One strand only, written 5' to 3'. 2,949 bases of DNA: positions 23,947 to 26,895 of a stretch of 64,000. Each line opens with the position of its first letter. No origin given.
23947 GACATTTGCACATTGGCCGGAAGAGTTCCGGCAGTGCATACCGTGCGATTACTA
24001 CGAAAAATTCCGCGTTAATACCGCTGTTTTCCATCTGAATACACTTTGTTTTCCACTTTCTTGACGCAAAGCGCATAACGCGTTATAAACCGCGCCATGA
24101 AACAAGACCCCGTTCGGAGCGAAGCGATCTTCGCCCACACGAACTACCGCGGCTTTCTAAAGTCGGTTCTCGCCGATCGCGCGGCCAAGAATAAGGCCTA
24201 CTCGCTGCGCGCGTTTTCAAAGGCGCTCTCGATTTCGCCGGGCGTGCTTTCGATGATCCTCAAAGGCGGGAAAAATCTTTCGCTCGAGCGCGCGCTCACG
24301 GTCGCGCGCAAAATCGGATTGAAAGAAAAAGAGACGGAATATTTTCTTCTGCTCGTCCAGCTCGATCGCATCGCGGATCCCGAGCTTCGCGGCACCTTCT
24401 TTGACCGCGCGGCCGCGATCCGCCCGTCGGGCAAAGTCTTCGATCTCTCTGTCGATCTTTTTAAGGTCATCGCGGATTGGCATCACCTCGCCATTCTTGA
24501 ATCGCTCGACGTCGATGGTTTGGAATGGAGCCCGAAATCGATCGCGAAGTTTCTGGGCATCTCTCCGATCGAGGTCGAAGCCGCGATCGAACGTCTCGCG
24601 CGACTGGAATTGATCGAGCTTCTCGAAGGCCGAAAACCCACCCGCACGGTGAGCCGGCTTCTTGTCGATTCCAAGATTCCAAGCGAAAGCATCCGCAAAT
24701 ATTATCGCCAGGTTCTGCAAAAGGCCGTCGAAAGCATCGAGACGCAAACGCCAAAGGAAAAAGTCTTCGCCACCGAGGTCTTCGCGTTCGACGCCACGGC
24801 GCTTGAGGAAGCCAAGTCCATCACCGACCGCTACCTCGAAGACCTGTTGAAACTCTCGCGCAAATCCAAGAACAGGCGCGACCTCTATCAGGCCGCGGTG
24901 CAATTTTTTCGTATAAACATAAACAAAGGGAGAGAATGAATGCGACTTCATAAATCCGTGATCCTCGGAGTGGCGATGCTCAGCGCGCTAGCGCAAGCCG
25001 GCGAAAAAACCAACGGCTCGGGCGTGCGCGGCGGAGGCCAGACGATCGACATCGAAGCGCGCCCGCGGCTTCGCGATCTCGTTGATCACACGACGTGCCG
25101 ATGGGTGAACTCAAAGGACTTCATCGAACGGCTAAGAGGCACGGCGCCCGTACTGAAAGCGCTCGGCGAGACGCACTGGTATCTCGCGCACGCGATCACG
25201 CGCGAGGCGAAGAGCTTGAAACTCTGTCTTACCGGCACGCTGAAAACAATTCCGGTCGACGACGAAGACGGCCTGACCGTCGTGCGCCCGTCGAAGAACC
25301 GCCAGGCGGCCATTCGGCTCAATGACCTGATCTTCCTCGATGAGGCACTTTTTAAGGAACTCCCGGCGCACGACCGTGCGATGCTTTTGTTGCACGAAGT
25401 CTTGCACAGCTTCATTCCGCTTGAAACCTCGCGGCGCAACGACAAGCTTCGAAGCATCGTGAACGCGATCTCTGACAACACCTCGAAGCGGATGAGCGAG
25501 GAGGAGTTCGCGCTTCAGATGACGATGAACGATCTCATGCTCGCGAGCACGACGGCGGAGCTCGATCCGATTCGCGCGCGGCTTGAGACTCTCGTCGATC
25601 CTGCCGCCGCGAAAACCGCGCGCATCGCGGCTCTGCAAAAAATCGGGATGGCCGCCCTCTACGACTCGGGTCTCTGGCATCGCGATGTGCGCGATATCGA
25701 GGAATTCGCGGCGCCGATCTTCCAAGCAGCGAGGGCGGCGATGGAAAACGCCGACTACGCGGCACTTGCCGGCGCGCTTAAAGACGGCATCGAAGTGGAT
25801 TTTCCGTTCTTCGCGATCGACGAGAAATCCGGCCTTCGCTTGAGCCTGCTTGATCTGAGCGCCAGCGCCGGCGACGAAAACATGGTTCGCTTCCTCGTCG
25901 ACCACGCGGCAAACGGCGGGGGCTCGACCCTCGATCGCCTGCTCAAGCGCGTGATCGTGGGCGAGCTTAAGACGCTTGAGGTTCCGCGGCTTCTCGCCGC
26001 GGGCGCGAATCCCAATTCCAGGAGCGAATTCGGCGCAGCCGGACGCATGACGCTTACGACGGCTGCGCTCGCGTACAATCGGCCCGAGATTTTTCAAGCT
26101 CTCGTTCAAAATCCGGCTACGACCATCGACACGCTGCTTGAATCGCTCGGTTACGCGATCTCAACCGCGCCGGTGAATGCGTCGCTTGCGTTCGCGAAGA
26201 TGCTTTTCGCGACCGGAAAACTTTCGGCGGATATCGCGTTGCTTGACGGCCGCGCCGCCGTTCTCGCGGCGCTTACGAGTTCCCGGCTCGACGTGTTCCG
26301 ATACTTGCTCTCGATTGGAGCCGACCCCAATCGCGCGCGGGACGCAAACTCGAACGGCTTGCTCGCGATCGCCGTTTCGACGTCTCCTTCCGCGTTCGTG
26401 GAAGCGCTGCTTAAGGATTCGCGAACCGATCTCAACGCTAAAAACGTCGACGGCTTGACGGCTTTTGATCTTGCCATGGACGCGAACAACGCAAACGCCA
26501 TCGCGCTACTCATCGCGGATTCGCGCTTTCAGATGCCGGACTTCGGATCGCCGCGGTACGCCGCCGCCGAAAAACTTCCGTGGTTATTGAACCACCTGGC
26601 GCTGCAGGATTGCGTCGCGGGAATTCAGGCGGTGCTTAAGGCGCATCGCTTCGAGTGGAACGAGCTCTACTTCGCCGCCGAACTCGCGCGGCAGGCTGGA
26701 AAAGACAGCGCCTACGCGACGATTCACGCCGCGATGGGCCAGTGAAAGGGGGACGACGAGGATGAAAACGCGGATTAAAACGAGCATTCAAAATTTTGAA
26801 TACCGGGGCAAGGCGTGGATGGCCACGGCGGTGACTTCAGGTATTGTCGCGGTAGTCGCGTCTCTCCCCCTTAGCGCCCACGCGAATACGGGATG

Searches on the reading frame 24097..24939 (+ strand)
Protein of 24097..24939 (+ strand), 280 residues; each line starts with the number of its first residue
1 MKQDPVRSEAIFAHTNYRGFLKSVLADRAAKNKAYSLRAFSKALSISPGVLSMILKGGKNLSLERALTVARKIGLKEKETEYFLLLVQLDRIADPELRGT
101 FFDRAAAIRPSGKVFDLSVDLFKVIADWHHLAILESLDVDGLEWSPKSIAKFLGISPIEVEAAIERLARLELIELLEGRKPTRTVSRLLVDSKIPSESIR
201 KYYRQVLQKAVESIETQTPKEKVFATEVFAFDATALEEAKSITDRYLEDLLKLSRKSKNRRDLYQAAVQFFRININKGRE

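Call 50: search_protein_families(library=pfam, proteins=[window:24097-24939:+], max_evalue=0.001)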
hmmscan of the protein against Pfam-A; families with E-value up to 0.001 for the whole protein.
window:24097-24939:+ (280 aa): 2 families
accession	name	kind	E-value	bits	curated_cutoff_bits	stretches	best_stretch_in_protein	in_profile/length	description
PF14394.12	DUF4423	-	2.8e-30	105.7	30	1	115-272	8-164/165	Domain of unknown function (DUF4423)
PF01381.28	HTH_3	-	1.6e-05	25.3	23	1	32-76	7-51/55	Helix-turn-helix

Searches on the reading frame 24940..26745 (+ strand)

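Call 50: search_protein_families(library=pfam, proteins=[window:24940-26745:+], max_evalue=0.001)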
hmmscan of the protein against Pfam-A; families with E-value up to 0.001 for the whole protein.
window:24940-26745:+ (601 aa): 5 families
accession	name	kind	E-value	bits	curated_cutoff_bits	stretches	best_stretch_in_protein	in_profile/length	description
PF12796.13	Ank_2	-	7.8e-11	42.8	27.3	1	443-526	4-81/90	Ankyrin repeats (3 copies)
PF00023.36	Ank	-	2.2e-08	34.3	21.1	0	442-465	7-30/33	Ankyrin repeat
PF13637.12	Ank_4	-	6.1e-08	33.2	22.7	0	443-491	3-50/50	Ankyrin repeats (many copies)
PF13857.12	Ank_5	-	9.2e-07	29.6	27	0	473-512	18-56/56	Ankyrin repeats (many copies)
PF13606.12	Ank_3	-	2e-06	28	22.3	0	437-464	2-29/30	Ankyrin repeat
